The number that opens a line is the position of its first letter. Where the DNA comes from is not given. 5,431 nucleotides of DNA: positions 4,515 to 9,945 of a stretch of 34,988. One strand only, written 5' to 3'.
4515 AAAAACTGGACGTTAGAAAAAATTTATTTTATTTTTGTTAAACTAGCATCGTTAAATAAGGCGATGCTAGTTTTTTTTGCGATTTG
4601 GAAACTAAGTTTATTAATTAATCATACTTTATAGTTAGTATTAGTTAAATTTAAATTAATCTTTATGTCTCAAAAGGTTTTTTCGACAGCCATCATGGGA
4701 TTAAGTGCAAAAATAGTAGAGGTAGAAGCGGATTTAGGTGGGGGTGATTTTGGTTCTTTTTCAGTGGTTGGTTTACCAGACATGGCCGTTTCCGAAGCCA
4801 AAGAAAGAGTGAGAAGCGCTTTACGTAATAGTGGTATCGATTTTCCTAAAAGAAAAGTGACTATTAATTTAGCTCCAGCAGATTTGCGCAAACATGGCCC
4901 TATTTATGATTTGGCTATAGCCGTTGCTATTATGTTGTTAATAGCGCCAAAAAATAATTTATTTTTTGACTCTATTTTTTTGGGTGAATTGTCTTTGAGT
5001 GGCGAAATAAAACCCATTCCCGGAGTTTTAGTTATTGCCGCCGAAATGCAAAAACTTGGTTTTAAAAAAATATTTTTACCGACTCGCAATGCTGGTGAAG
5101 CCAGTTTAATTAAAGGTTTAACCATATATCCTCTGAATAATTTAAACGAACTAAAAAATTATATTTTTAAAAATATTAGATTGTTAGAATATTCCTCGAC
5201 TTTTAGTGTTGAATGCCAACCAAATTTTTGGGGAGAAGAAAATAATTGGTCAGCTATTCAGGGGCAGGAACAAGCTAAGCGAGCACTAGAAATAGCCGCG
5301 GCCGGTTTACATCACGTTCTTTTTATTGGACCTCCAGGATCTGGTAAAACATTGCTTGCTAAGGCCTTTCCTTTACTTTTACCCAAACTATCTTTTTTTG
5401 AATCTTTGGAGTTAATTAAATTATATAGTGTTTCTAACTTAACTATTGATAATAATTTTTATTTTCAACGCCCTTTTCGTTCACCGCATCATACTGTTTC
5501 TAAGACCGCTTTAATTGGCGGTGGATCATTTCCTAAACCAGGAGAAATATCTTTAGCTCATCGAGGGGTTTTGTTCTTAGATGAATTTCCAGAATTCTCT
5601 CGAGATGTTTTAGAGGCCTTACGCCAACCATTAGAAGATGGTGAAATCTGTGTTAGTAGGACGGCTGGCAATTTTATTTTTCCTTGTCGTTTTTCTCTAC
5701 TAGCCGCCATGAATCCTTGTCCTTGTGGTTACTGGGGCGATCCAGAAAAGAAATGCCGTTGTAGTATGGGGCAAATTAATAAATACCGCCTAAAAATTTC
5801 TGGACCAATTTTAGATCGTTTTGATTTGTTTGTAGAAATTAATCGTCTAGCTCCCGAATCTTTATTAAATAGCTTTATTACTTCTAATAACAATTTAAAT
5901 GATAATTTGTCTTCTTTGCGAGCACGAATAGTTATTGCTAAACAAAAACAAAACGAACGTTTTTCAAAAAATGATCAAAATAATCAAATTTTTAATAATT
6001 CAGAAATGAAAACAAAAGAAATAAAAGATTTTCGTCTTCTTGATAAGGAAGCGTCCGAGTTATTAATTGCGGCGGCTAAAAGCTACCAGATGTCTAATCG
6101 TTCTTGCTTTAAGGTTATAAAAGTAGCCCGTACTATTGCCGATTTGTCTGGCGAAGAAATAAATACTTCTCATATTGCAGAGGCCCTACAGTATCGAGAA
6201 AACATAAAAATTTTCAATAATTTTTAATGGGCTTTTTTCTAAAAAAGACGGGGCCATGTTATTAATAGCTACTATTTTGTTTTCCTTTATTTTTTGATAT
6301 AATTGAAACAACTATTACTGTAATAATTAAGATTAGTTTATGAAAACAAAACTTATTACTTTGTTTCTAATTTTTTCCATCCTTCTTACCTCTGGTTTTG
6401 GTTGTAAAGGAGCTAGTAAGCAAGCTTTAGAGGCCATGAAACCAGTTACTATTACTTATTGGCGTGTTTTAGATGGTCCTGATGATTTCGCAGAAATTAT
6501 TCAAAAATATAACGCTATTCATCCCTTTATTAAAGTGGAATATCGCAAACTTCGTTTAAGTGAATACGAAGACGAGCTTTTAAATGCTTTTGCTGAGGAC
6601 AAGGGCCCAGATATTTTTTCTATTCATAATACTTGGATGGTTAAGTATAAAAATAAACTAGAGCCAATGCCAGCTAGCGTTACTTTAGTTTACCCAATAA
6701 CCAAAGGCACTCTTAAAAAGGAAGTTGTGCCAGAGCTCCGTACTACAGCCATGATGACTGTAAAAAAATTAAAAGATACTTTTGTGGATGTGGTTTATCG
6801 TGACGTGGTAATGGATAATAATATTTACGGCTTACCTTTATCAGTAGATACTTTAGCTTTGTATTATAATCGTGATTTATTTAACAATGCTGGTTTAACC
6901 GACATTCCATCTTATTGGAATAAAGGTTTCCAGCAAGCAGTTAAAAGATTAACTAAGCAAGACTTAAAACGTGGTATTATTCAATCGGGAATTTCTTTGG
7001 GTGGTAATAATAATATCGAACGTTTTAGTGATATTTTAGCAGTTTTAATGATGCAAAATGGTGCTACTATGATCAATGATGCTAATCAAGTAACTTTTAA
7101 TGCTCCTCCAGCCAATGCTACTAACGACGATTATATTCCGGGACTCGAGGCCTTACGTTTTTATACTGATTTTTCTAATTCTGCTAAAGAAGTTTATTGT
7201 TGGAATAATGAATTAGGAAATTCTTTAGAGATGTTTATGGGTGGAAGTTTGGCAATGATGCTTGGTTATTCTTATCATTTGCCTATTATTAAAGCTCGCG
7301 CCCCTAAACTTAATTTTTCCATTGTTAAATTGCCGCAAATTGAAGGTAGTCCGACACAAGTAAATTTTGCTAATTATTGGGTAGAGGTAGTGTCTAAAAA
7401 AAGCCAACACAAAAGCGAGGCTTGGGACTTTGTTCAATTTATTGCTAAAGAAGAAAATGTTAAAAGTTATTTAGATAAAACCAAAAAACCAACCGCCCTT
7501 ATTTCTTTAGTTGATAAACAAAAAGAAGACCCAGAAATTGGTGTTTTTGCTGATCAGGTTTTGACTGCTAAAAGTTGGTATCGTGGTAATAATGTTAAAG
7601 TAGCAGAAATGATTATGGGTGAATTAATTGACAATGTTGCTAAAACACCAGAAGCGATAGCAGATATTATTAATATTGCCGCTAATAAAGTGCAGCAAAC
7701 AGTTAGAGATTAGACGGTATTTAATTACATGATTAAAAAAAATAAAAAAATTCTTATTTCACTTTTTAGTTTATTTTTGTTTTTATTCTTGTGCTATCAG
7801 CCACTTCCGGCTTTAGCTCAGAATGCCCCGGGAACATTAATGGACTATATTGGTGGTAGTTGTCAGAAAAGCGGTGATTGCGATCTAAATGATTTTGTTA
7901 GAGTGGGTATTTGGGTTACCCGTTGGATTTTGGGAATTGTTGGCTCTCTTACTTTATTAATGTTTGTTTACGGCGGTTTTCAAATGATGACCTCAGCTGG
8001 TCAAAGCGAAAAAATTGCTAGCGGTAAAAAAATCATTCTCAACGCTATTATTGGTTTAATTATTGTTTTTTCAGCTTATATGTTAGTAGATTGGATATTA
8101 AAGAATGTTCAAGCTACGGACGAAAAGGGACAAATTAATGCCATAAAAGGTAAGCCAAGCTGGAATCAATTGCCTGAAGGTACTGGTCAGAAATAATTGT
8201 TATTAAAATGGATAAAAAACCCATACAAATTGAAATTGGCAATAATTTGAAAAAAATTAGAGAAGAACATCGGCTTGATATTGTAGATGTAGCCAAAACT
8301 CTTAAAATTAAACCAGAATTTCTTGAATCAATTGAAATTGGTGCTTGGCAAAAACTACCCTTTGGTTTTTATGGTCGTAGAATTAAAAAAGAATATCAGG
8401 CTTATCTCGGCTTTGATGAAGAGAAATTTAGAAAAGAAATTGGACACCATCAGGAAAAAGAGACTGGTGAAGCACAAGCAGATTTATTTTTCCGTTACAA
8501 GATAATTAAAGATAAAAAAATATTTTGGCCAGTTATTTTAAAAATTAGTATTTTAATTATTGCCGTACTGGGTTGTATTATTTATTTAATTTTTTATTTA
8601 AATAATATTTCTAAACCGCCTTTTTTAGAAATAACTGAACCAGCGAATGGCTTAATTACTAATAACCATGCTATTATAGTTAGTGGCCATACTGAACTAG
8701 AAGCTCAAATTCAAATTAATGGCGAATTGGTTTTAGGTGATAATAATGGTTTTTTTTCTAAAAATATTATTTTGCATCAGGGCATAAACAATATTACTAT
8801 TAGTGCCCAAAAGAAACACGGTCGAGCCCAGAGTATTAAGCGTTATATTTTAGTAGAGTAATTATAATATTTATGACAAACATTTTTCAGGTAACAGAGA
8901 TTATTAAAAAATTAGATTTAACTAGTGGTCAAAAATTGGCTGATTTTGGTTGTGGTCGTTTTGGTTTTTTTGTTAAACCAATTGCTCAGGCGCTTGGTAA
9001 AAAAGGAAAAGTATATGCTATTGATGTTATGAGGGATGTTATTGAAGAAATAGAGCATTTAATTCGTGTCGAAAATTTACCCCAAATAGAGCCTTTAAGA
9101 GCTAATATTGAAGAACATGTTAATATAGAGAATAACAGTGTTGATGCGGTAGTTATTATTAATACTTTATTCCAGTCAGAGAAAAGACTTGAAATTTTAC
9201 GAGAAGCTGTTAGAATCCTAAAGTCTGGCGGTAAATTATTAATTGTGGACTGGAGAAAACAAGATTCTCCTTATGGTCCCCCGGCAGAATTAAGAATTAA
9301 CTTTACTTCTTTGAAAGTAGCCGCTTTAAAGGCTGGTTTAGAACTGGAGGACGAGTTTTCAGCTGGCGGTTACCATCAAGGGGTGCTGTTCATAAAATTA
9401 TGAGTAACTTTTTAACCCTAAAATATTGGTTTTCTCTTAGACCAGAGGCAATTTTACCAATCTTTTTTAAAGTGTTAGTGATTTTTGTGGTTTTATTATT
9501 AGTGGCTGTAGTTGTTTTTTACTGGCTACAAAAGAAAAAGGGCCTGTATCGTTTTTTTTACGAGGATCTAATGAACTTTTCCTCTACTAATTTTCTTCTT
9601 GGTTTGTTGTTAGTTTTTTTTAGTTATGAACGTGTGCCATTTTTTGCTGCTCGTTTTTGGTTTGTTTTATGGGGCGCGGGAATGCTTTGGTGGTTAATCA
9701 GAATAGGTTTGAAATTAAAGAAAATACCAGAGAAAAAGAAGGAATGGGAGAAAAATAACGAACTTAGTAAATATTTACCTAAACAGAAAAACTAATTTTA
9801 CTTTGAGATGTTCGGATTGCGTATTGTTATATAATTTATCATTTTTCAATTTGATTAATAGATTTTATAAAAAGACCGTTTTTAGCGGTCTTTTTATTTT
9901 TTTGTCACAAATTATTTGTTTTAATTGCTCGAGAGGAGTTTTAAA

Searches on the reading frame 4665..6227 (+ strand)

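Call 7: search_protein_families(library=pfam, proteins=[window:4665-6227:+], max_evalue=0.01)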
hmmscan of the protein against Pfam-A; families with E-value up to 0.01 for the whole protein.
window:4665-6227:+ (520 aa): 12 families
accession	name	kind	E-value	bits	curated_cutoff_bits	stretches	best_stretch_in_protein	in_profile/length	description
PF01078.27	Mg_chelatase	-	4.6e-89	297.7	20.3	1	196-398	3-205/207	Magnesium chelatase, subunit ChlI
PF13541.12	ChlI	-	1.2e-39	135.4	27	1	20-142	1-121/121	Subunit ChlI of Mg-chelatase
PF13335.12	Mg_chelatase_C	-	2.8e-22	79.5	26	1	417-511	6-94/94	Magnesium chelatase, subunit ChlI C-terminal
PF00493.29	MCM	-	2.3e-10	40.4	23.3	1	291-392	113-204/224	MCM P-loop domain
PF07728.20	AAA_5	-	2.5e-07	31.2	22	1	217-353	1-125/139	AAA domain (dynein-related subfamily)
PF05496.18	RuvB_N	-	1.6e-05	25.2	27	0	200-233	11-51/159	Holliday junction DNA helicase RuvB P-loop domain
PF05362.19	Lon_C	-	5.3e-05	23.3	21.1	1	44-146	72-176/205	Lon protease (S16) C-terminal proteolytic domain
PF00158.32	Sigma54_activat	-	7e-05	23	20.2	0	289-328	83-122/168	Sigma-54 interaction domain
PF00004.35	AAA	-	0.00072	20.4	21.2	1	218-235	1-18/131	ATPase family associated with various cellular activities (AAA)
PF07724.20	AAA_2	-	0.0018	18.8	27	0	217-328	5-104/166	AAA domain (Cdc48 subfamily)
PF13401.12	AAA_22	-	0.002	18.9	27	0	218-321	8-106/130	AAA domain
PF20720.3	nSTAND3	-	0.0047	17.1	27.2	0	206-236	9-38/155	Novel STAND NTPase 3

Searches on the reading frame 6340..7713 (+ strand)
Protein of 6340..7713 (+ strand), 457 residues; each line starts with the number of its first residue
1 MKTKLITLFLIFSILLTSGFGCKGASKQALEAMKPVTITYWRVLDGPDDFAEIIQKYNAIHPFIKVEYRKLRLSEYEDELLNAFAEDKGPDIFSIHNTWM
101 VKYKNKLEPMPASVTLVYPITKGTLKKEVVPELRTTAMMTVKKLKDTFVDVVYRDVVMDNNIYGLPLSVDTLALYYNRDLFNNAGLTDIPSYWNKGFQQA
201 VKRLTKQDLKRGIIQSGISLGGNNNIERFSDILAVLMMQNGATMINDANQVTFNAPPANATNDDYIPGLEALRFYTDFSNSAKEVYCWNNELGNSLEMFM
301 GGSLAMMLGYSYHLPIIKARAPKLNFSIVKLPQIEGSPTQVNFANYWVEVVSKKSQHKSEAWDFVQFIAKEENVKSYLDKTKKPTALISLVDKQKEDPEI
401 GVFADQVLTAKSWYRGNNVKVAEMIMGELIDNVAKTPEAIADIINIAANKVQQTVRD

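Call 6: search_protein_families(library=pfam, proteins=[window:6340-7713:+], max_evalue=0.01)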
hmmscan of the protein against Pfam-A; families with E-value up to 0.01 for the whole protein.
window:6340-7713:+ (457 aa): 2 families
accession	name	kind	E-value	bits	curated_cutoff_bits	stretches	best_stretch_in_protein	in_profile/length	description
PF01547.30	SBP_bac_1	-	2.3e-24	87.4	26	1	50-374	10-306/307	Bacterial extracellular solute-binding protein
PF13416.11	SBP_bac_8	-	2.6e-19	70.5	27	1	53-396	2-273/279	Bacterial extracellular solute-binding protein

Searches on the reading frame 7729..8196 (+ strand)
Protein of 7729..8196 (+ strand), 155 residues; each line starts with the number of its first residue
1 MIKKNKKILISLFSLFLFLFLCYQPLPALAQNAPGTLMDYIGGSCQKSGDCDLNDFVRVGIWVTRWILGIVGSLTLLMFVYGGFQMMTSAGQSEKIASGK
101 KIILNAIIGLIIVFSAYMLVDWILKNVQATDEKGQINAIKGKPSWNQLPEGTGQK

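Call 6: search_protein_families(library=pfam, proteins=[window:7729-8196:+], max_evalue=0.01)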
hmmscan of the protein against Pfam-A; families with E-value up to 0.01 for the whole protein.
window:7729-8196:+ (155 aa): 1 family
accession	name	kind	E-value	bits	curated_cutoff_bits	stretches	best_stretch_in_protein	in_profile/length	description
PF18895.5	T4SS_pilin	-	2.4e-12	47.2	26.6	1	63-123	12-71/71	Type IV secretion system pilin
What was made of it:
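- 7729..8196 (+): P7, a 155-aa seventh paralog (loop MMTSAGQ), starting 15 nt after an orphan solute-binding-protein gene. PF18895 47.2 bits (call 6).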

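Call 10: search_protein_families(library=ncbifam, proteins=[window:7729-8196:+], max_evalue=0.1)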
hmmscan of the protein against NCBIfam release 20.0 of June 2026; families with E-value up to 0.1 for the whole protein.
window:7729-8196:+ (155 aa): 3 families
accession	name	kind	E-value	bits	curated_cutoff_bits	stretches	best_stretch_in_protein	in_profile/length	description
NF045849.1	ICE_MMCAP2_0565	equivalog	0.00022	20.8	40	1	65-125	18-78/80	Mbov_0395 family pilin-like conjugal transfer protein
TIGR00909.1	2A0306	subfamily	0.0059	15.6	556.8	1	69-125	196-251/429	amino acid transporter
NF007876.0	PRK10580.1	equivalog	0.0063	15.4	736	1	41-115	175-247/457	proline-specific permease ProY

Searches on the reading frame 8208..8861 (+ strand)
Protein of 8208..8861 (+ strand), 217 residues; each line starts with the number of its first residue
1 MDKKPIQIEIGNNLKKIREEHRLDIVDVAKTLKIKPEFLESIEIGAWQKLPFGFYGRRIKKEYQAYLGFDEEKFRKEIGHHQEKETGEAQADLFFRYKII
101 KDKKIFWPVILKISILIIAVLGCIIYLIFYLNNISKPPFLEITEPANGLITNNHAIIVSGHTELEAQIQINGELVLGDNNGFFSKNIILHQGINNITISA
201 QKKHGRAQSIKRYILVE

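Call 6: search_protein_families(library=pfam, proteins=[window:8208-8861:+], max_evalue=0.01)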
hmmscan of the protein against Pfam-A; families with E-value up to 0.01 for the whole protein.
window:8208-8861:+ (217 aa): 3 families
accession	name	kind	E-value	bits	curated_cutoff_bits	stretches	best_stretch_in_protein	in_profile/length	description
PF09136.16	Glucodextran_B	-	1.4e-12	47.8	27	1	138-215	1-80/83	Glucodextranase, domain B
PF13413.12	HTH_25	-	8.1e-10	38.8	24.6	1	14-73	2-61/62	Helix-turn-helix domain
PF12844.13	HTH_19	-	0.0042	17.4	30.2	1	11-45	1-35/64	Helix-turn-helix domain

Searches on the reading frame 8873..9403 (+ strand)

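Call 6: search_protein_families(library=pfam, proteins=[window:8873-9403:+], max_evalue=0.01)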
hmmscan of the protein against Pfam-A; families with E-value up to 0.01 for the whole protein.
window:8873-9403:+ (176 aa): 12 families
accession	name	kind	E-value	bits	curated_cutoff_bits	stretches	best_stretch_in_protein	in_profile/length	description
PF08241.18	Methyltransf_11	-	2.5e-14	54.1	21.2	1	24-124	2-95/95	Methyltransferase domain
PF13649.12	Methyltransf_25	-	2e-12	48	27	1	24-120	3-97/97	Methyltransferase domain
PF13847.12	Methyltransf_31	-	9.8e-12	45.2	27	1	17-131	2-117/145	Methyltransferase domain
PF01209.24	Ubie_methyltran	-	3.6e-11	43.3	20.1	1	12-130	41-157/233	ubiE/COQ5 methyltransferase family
PF08242.18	Methyltransf_12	-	3.6e-08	34.5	30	1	24-122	2-98/98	Methyltransferase domain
PF05175.20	MTS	-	1.2e-07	31.9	23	1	11-151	24-161/170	Methyltransferase small domain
PF05148.21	Methyltransf_8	-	1.3e-05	25.6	27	1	8-126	61-158/219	Hypothetical methyltransferase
PF13489.12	Methyltransf_23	-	0.00075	19.7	27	1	17-131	21-123/164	Methyltransferase domain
PF00891.24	Methyltransf_2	-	0.0018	18.1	22.3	1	6-157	50-194/210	O-methyltransferase domain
PF02353.26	CMAS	-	0.0023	17.7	27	1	8-124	52-164/273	Mycolic acid cyclopropane synthetase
PF03848.20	TehB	-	0.0042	17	20.4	1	8-128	20-136/193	Tellurite resistance protein TehB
PF01135.25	PCMT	-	0.0076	16.5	20.3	0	7-124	62-171/210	Protein-L-isoaspartate(D-aspartate) O-methyltransferase (PCMT)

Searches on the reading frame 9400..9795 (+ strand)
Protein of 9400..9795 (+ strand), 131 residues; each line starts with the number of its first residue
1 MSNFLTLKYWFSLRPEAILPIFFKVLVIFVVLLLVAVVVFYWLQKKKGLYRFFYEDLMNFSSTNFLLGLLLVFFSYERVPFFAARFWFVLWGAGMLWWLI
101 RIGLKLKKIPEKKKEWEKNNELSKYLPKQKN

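Call 6: search_protein_families(library=pfam, proteins=[window:9400-9795:+], max_evalue=0.01)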
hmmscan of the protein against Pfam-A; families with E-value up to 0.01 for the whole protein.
window:9400-9795:+ (131 aa): 1 family
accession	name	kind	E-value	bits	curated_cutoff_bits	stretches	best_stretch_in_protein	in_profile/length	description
PF03419.18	Peptidase_U4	-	0.0055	16.5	28.4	1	20-108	53-138/284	Sporulation factor SpoIIGA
